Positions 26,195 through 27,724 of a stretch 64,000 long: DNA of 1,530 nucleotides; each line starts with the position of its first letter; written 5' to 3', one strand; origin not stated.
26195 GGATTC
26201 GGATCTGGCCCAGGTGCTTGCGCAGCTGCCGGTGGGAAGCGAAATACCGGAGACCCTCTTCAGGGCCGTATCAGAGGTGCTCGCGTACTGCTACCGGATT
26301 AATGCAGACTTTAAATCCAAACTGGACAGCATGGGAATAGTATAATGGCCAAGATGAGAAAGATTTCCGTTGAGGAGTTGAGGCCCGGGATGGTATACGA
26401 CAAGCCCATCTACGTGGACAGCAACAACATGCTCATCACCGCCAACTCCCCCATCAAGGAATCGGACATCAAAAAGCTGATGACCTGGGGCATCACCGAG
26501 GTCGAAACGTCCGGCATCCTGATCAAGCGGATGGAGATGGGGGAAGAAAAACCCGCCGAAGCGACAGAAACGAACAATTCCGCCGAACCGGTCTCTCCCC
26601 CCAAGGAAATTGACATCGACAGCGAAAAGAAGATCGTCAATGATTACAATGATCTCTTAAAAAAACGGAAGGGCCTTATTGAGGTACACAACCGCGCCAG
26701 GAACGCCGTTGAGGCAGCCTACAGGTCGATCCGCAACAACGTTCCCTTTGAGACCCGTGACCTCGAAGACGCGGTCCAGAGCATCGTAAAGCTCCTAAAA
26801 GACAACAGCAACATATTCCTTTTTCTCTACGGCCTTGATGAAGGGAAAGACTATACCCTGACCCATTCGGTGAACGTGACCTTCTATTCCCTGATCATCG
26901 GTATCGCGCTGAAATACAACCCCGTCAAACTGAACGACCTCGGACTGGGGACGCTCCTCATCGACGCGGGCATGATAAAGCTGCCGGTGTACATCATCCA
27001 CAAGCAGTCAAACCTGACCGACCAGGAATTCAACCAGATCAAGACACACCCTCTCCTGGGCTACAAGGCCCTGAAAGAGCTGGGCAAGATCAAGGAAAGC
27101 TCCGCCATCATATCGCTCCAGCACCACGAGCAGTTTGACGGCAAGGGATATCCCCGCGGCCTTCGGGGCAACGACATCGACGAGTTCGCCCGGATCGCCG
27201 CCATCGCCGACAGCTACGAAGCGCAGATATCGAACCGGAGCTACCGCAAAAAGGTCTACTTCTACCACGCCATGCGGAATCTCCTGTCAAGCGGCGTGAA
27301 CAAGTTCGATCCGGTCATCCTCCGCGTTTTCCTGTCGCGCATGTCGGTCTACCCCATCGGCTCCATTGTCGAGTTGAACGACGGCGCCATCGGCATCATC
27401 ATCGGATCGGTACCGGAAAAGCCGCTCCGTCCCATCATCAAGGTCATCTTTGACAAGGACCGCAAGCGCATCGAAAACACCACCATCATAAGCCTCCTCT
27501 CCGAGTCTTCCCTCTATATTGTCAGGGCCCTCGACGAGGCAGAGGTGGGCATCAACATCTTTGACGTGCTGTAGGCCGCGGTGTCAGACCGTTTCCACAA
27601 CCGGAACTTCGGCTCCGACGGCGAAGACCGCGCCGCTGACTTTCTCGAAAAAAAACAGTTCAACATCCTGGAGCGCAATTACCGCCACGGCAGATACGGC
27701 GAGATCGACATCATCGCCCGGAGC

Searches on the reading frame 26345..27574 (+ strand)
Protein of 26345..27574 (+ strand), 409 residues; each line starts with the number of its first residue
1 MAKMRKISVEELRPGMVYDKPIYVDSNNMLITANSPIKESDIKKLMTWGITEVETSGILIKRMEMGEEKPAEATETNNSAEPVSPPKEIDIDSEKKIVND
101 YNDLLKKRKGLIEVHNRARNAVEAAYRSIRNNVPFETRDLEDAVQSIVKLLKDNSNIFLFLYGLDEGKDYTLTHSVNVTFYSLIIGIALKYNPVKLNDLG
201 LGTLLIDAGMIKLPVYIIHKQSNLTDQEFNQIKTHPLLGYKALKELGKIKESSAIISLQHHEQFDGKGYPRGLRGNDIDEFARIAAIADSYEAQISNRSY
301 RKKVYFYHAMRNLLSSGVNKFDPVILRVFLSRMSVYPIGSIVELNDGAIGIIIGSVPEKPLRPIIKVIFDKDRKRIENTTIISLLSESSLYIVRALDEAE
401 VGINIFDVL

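Call 83: search_protein_families(library=pfam, proteins=[window:26345-27574:+], max_evalue=0.00001)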
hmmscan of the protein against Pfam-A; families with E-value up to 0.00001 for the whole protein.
window:26345-27574:+ (409 aa): 3 families
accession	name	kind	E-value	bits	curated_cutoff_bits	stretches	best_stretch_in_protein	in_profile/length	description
PF13487.12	HD_5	-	3e-27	95.9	27.2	1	175-324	18-169/170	HD domain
PF01966.28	HD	-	8.8e-10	39.3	22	1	171-293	1-115/116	HD domain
PF11871.13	DUF3391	-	6.9e-06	27.1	27.8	0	5-138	2-134/136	Domain of unknown function (DUF3391)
